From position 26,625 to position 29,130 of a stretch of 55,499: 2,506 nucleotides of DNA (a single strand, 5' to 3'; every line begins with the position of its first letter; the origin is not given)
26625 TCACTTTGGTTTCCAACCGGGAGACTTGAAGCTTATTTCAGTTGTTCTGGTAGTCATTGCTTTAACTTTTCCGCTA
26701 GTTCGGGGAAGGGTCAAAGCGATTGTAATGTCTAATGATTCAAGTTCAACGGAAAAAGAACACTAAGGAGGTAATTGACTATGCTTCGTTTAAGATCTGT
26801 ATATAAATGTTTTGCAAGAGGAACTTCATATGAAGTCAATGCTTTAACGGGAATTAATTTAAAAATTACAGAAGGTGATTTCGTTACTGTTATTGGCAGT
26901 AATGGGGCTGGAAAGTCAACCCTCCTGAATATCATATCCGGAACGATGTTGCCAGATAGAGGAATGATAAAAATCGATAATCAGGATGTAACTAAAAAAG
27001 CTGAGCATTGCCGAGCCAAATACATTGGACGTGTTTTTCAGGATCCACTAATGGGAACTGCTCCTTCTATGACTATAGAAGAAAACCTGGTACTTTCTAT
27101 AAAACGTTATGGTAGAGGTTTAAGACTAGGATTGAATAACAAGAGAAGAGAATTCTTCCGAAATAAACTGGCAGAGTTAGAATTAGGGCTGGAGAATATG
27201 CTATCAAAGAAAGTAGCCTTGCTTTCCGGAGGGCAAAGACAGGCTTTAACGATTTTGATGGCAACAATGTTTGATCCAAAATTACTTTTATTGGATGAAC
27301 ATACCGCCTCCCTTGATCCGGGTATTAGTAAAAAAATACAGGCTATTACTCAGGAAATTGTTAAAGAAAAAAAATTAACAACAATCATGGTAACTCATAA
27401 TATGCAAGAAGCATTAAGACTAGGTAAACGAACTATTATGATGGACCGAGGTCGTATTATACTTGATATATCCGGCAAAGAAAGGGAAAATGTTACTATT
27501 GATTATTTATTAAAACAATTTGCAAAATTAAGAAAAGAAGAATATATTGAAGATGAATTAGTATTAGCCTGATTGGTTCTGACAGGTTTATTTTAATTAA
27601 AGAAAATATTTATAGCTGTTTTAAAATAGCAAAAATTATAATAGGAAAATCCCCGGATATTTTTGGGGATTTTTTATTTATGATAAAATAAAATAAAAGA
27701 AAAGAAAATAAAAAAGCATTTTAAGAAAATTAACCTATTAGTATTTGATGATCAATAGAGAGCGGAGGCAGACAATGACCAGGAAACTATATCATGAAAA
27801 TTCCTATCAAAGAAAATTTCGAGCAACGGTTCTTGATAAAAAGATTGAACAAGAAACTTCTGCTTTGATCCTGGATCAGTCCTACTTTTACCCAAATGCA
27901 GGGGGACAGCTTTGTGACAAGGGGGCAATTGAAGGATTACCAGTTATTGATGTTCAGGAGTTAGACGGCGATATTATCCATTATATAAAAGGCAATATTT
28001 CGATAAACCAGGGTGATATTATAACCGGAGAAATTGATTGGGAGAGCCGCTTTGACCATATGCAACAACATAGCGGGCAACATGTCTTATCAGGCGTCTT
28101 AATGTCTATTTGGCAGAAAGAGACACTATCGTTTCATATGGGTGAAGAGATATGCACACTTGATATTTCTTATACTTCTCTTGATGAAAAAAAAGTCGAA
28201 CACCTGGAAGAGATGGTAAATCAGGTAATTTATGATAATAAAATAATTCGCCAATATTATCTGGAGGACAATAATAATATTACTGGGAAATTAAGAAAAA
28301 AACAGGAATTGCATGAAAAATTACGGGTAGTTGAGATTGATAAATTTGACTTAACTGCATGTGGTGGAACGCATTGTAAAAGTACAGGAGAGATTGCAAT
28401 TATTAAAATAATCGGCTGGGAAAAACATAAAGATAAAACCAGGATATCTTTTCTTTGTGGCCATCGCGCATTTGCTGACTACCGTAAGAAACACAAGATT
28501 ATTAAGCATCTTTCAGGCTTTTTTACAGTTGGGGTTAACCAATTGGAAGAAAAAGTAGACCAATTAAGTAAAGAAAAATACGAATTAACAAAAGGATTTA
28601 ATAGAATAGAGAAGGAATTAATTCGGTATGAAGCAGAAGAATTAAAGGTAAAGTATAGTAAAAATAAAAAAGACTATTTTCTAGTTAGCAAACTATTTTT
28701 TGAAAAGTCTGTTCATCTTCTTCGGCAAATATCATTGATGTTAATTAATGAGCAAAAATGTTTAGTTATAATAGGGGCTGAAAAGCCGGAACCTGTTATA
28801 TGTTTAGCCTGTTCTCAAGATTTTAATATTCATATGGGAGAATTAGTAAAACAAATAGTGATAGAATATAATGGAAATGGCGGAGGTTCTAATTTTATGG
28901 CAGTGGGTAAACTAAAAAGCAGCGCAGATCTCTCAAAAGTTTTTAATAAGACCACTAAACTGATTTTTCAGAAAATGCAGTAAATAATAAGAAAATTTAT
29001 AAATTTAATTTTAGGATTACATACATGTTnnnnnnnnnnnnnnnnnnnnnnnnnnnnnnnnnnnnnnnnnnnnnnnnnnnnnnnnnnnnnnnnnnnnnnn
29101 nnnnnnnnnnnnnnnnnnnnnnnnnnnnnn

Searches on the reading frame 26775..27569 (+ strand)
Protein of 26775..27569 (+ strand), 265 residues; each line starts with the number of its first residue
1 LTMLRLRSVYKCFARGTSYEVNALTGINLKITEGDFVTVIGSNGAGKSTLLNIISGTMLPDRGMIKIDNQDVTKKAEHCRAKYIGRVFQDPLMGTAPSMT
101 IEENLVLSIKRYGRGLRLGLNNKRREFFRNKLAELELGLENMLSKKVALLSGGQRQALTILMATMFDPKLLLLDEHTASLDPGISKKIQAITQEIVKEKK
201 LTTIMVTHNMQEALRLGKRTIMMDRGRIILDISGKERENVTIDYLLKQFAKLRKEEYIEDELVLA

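Call 8: search_protein_families(library=pfam, proteins=[window:26775-27569:+])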
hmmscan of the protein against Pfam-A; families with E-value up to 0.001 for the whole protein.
window:26775-27569:+ (265 aa): 5 families
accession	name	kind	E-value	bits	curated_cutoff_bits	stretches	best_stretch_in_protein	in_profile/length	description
PF00005.33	ABC_tran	-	1.7e-29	103.6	25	1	24-178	1-137/137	ABC transporter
PF13304.12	AAA_21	-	1.9e-08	35.2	27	0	149-210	237-300/304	AAA domain, putative AbiEii toxin, Type IV TA system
PF02463.25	SMC_N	-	4.8e-06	26.6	40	1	34-212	24-203/220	RecF/RecN/SMC N terminal domain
PF09818.15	ABC_ATPase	-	0.00074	19.1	23.2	0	30-55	76-100/283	P-loop domain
PF13555.12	AAA_29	-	0.00078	19.6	27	0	29-62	17-50/61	P-loop containing region of AAA domain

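Call 9: search_protein_families(library=ncbifam, proteins=[window:26775-27569:+])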
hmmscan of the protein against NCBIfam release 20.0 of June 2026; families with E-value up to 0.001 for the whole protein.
window:26775-27569:+ (265 aa): 187 families (the best 25 are shown)
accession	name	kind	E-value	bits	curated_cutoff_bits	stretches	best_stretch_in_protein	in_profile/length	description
TIGR04521.1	ECF_ATPase_2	equivalog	8.7e-42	143.1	330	1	5-234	2-229/279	energy-coupling factor transporter ATPase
TIGR04520.1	ECF_ATPase_1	equivalog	7.8e-38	130.4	315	1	19-233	13-219/269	energy-coupling factor transporter ATPase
TIGR03410.1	urea_trans_UrtE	equivalog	1e-37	129.8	285.8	1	21-243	13-225/230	urea ABC transporter ATP-binding subunit UrtE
TIGR03265.1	PhnT2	equivalog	8.5e-37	127.2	457.7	1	20-228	16-213/353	putative 2-aminoethylphosphonate ABC transporter ATP-binding protein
TIGR01188.1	drrA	subfamily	2.2e-36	125.7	312.45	1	20-235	5-209/302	daunorubicin resistance ABC transporter, ATP-binding protein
TIGR02315.1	ABC_phnC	equivalog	2.2e-36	125.5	266.1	1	4-242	2-238/243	phosphonate ABC transporter ATP-binding protein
NF006987.0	PRK09452.1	equivalog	2.3e-36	125.3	482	1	3-231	17-229/378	spermidine/putrescine ABC transporter ATP-binding protein PotA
NF010158.0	PRK13637.1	equivalog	3e-36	125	390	1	7-233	6-228/287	energy-coupling factor transporter ATPase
TIGR00968.1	3a0106s01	subfamily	4.8e-36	124.5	342.75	1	20-230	12-211/237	sulfate ABC transporter ATP-binding protein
NF008039.0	PRK10771.1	equivalog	3.5e-35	121.5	298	1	27-233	18-213/234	thiamine ABC transporter ATP-binding protein ThiQ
TIGR01186.1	proV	subfamily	4.6e-35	121.4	326.6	1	23-229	8-209/363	betaine/proline/choline family ABC transporter ATP-binding protein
NF040933.2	ABC_arch_GlcV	equivalog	6.6e-35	120.6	450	1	4-228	3-220/357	glucose ABC transporter ATP-binding protein GlcV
TIGR03375.1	type_I_sec_LssB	subfamily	7.6e-35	120.3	693.1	1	20-231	479-682/696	type I secretion system permease/ATPase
TIGR03411.1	urea_trans_UrtD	equivalog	1.5e-34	119.7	304.1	1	21-230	15-222/242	urea ABC transporter ATP-binding protein UrtD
NF040840.2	tungstate_WtpC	equivalog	2.7e-34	119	440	1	19-229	11-210/347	tungstate ABC transporter ATP-binding protein WtpC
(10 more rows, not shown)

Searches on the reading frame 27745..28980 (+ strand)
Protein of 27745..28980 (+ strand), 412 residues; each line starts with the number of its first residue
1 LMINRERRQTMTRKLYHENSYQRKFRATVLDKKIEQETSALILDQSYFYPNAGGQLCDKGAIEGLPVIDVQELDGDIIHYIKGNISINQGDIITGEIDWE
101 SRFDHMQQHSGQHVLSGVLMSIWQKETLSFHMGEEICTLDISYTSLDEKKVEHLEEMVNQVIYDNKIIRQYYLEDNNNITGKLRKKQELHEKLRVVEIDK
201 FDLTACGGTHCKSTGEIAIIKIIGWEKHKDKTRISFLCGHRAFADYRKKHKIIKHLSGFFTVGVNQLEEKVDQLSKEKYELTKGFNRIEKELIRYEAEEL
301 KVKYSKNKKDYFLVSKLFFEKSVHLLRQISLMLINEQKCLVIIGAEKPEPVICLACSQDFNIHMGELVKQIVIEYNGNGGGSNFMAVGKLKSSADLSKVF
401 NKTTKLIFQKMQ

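Call 8: search_protein_families(library=pfam, proteins=[window:27745-28980:+])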
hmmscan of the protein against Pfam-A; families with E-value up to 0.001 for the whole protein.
window:27745-28980:+ (412 aa): 3 families
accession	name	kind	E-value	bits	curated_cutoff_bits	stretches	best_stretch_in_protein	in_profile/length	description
PF07973.19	tRNA_SAD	-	7.6e-11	42.3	24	1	193-234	1-43/44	Threonyl and Alanyl tRNA synthetase second additional domain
PF01411.24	tRNA-synt_2c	-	1.4e-09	37.5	30.3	1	28-100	474-551/552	tRNA synthetases class II (A)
PF02272.25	DHHA1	-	9.7e-05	23.2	25.9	1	312-400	4-93/102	DHHA1 domain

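Call 9: search_protein_families(library=ncbifam, proteins=[window:27745-28980:+])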
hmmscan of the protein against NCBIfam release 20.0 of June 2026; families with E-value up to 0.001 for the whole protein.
window:27745-28980:+ (412 aa): 4 families
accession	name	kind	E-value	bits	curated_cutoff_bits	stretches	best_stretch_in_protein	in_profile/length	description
TIGR03683.1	A-tRNA_syn_arch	equivalog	1.1e-62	212.5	744.7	1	5-405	494-899/902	alanine--tRNA ligase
NF040865.1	a_tRNA_ed_AlaXM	equivalog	1.5e-50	172.1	300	1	12-236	1-231/234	alanyl-tRNA editing protein AlaXM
TIGR00344.1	alaS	equivalog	4.2e-47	160.9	457.05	1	16-388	454-845/847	alanine--tRNA ligase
NF002436.0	PRK01584.1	equivalog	4.6e-05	22.1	529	1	133-222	483-575/595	alanine--tRNA ligase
